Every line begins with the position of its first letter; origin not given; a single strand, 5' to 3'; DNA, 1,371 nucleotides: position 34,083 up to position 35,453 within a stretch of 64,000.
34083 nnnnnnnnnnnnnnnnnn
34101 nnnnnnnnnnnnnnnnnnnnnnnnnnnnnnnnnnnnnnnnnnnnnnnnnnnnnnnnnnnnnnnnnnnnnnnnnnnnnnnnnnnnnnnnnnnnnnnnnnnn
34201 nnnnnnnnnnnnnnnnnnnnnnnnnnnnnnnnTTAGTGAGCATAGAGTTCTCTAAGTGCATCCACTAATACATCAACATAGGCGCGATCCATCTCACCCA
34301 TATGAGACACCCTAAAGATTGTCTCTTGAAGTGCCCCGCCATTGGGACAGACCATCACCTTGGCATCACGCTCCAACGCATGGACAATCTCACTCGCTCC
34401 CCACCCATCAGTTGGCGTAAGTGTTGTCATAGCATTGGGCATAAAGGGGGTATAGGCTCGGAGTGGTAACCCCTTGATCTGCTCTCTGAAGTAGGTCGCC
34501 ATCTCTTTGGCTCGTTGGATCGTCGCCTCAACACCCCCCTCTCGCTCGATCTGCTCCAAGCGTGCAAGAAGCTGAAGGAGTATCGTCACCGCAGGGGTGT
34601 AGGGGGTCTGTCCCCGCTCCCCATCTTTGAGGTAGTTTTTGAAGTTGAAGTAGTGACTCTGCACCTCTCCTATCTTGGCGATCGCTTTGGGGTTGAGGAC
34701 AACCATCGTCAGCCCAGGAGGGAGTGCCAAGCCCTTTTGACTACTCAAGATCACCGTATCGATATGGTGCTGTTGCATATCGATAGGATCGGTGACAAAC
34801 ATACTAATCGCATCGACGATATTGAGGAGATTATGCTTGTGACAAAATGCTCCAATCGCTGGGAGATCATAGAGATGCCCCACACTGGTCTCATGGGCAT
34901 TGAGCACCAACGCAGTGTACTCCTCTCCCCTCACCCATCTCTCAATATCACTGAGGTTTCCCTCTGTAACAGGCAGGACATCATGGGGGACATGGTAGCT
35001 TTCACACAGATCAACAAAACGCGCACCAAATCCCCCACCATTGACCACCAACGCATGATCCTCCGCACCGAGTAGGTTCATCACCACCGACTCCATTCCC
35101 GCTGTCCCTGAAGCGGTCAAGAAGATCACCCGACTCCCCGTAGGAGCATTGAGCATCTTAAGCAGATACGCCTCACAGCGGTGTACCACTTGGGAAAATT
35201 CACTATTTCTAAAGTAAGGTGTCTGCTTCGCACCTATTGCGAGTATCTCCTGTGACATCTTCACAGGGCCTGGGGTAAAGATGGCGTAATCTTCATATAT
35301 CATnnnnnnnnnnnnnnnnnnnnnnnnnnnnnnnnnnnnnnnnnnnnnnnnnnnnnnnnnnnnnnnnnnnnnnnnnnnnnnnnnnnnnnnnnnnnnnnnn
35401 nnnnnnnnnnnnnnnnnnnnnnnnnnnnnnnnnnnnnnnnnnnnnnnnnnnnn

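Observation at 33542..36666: TagD-type cytidylyltransferase fused to a Gfo/Idh/MocA oxidoreductase, followed by a class V aminotransferase and an XAT acetyltransferase: predicted CDP-linked amino-polyol (serinol-phosphate-like) donor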

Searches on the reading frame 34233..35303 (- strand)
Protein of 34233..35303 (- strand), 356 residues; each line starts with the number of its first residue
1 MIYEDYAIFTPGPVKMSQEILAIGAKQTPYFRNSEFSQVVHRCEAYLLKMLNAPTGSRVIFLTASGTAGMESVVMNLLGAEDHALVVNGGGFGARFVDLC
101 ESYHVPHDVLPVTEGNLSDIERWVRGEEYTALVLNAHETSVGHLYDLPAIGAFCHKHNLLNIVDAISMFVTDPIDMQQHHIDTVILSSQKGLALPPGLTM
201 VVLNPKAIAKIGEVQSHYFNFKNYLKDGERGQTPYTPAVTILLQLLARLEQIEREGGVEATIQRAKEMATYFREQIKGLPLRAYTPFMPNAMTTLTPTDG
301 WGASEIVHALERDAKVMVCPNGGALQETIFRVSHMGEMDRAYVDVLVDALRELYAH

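Call 4: search_protein_families(library=pfam, proteins=[window:34233-35303:-], max_evalue=0.01)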
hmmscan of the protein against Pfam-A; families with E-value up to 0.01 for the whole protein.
window:34233-35303:- (356 aa): 3 families
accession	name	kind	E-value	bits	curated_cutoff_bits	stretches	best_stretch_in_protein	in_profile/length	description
PF00266.25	Aminotran_5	-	2e-22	80.1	21.5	1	32-319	37-336/371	Aminotransferase class-V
PF01053.26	Cys_Met_Meta_PP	-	0.00015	20.9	27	1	52-190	62-198/381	Cys/Met metabolism PLP-dependent enzyme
PF00155.27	Aminotran_1_2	-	0.00069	19.3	19.7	1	147-350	168-361/361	Aminotransferase class I and II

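Call 5: search_protein_families(library=ncbifam, proteins=[window:34233-35303:-], max_evalue=0.001)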
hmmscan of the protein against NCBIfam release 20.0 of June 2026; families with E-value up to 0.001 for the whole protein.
window:34233-35303:- (356 aa): 18 families
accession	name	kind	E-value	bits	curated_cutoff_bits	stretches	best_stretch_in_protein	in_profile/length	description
TIGR03301.1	PhnW-AepZ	equivalog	2e-49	168.9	360.8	1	8-352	2-353/355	2-aminoethylphosphonate aminotransferase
NF045640.1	AspGlyoxATaseBhcA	equivalog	1.9e-40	139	650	1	6-340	5-350/395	L-aspartate--glyoxylate aminotransferase BhcA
NF010006.0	PRK13479.1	equivalog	5.8e-34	117.8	296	1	4-352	4-359/369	2-aminoethylphosphonate--pyruvate transaminase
TIGR02326.1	transamin_PhnW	equivalog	2.6e-33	115.6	400.8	1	5-352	3-358/363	2-aminoethylphosphonate--pyruvate transaminase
NF046070.1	PyrdoxPyrvTramin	equivalog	2.8e-26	92.2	600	1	7-351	7-361/369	pyridoxamine--pyruvate transaminase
NF003764.0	PRK05355.1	equivalog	2.7e-16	59.5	253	1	31-272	41-271/357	3-phosphoserine/phosphohydroxythreonine transaminase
TIGR01364.1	serC_1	equivalog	4.7e-16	58.6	443.6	1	32-272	39-272/358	phosphoserine transaminase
NF002841.0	PRK03080.1-2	equivalog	2.5e-11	43.2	477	1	48-275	58-287/389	phosphoserine transaminase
TIGR01366.1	serC_3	equivalog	2.7e-10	40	401.65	1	31-270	34-271/361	phosphoserine transaminase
TIGR01977.1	am_tr_V_EF2568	hypoth_equivalog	7.6e-09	35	377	1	35-203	41-212/376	cysteine desulfurase family protein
NF002806.0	PRK02948.1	subfamily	3.2e-08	33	304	1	115-282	124-279/381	IscS subfamily cysteine desulfurase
NF040779.1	Sec_lyase_SclA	exception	1.6e-07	30.6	525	1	35-286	40-297/378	selenocysteine lyase SclA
TIGR01365.1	serC_2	equivalog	7.7e-07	28.5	448.2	1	49-273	50-276/374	phosphoserine transaminase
NF009112.0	PRK12462.1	equivalog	2e-05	23.6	563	1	32-266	44-272/365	phosphoserine transaminase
NF004821.0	PRK06176.1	equivalog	2e-05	23.6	642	1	56-173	64-181/380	cystathionine gamma-synthase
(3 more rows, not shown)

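Call 7: search_solved_structures(query=window:34233-35303:-, max_evalue=0.001)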
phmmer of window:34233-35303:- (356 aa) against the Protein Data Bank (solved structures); distinct sequences matched with E-value up to 0.001: 51.
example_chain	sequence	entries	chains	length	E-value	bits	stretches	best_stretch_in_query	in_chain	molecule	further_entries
3f0h_A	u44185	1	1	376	1.4e-85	290.8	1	5-353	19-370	Aminotransferase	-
2dr1_A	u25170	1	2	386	9.6e-30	107.2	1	2-353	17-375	386aa long hypothetical serine aminotransferase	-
1iug_A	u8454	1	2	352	9.5e-28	100.6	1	8-342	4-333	putative aspartate aminotransferase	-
3zrp_A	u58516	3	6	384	9.3e-25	90.8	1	8-284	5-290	SERINE-PYRUVATE AMINOTRANSFERASE (AGXT)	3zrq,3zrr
1m32_A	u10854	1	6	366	3.5e-24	88.9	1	5-352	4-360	2-aminoethylphosphonate-pyruvate aminotransferase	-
2yri_A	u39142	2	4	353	3.5e-23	85.6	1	8-340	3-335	Aminotransferase, class V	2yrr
9kk8_A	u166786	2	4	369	3.7e-22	82.2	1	4-351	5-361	2-aminoethylphosphonate--pyruvate transaminase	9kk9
3kgw_A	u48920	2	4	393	4.4e-22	82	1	8-356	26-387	Alanine-glyoxylate aminotransferase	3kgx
9kka_A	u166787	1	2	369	2.5e-21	79.5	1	4-351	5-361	2-aminoethylphosphonate--pyruvate transaminase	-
9os7_A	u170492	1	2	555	5.4e-21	78.4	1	6-280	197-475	Methionine--tRNA ligase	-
7e7g_A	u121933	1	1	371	1.4e-20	77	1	8-352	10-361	2-aminoethylphosphonate--pyruvate transaminase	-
6pk1_A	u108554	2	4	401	1.6e-20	76.9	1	7-340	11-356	Serine--glyoxylate aminotransferase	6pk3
4cbr_A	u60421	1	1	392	3.8e-20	75.6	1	8-354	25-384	SERINE--PYRUVATE AMINOTRANSFERASE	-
6mfb_A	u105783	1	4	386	8.1e-20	74.5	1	4-285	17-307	Serine--pyruvate aminotransferase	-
4i8a_A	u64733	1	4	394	1.3e-19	73.9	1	8-354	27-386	Serine-pyruvate aminotransferase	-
6pd1_A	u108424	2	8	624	1e-16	64.3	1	47-254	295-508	Nucleotidyl transferase/aminotransferase, class V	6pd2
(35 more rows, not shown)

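Call 62: find_homologous_proteins(query=window:34233-35303:-, max_evalue=1e-10)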
Query window:34233-35303:- (356 aa): 1750 proteins with E <= 1e-10 among 6119 candidates; the best 120 are listed.
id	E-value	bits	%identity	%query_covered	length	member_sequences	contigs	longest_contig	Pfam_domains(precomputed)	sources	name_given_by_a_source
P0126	1.5e-229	779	97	100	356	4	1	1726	PF00266.26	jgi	-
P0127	2.7e-173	594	74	100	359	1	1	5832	PF00266.26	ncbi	-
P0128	2.7e-171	587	71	100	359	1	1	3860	PF00266.26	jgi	jgi:aspartate aminotransferase-like enzyme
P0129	5.5e-171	586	73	99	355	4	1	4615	PF00155.28,PF00266.26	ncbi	-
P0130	6.6e-171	586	72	100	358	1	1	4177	PF00266.26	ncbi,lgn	-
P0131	8.8e-170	582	71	99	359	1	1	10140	PF00266.26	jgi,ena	-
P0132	2.8e-169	581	73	99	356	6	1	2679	PF00266.26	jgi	-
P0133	4.2e-169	580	72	99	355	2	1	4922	PF00155.28,PF00266.26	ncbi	-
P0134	4.3e-168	577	73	99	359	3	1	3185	PF00266.26,PF01053.27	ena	-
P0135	6.5e-168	576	73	99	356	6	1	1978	PF00266.26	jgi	-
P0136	4.9e-167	573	72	100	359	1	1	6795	PF00266.26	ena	-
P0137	8.9e-166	569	73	99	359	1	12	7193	PF00266.26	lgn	-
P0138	2.3e-165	568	71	100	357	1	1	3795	PF00266.26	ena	-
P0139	1.5e-164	565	72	99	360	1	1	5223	PF00266.26,PF01053.27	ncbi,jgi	-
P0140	2.1e-164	565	72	99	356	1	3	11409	PF00266.26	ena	-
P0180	7.8e-160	550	70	100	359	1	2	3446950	PF00266.26,PF01053.27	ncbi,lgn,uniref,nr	ncbi:hypothetical protein BOW53_16060 [Solemya pervernicosa gill symbiont]|uniref:Aminotransferase c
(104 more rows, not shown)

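Call 63: find_encoding_contigs(protein=P0126, flank=3000, max_places=3)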
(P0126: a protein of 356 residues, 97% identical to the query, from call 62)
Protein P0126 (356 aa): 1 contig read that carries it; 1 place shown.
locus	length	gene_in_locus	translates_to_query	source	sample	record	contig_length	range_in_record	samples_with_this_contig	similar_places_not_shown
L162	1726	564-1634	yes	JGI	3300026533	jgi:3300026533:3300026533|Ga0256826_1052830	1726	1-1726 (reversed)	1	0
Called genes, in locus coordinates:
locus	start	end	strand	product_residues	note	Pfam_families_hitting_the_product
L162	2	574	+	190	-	?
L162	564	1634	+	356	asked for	PF00266:Aminotran_5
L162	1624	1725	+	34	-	?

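Call 64: find_encoding_contigs(protein=P0180, flank=10000, max_places=2)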
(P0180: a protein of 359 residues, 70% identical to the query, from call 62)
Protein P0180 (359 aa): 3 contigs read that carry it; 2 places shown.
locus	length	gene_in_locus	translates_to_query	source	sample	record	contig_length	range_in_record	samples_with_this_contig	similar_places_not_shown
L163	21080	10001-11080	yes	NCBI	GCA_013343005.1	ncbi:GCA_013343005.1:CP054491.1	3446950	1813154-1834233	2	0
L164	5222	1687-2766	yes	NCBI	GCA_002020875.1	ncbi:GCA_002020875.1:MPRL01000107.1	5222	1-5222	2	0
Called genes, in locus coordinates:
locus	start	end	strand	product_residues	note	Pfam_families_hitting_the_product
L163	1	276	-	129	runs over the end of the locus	PF14489:QueF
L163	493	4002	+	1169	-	PF02463:SMC_N, PF13175:AAA_15, PF13304:AAA_21 (faint), PF13476:AAA_23, PF06470:SMC_hinge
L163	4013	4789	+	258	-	PF04354:ZipA_C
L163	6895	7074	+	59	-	PF00533:BRCT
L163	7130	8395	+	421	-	PF00012:HSP70, PF06723:MreB_Mbl, PF00012:HSP70 (weak)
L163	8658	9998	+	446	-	PF01467:CTP_transf_like, PF01408:GFO_IDH_MocA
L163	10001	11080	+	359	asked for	PF00266:Aminotran_5, PF01053:Cys_Met_Meta_PP (faint)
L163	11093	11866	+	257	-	PF04991:LicD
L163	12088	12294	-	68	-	-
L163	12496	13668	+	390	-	-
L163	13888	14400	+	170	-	PF00583:Acetyltransf_1, PF13673:Acetyltransf_10 (weak), PF13508:Acetyltransf_7, PF08445:FR47 (weak)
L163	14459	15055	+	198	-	PF01810:LysE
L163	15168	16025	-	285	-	PF13623:SurA_N_2 (weak), PF13624:SurA_N_3, PF13145:Rotamase_2, PF13616:Rotamase_3, PF00639:Rotamase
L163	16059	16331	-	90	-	PF01722:BolA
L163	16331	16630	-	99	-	PF03795:YCII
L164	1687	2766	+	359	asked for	PF00266:Aminotran_5, PF01053:Cys_Met_Meta_PP (faint)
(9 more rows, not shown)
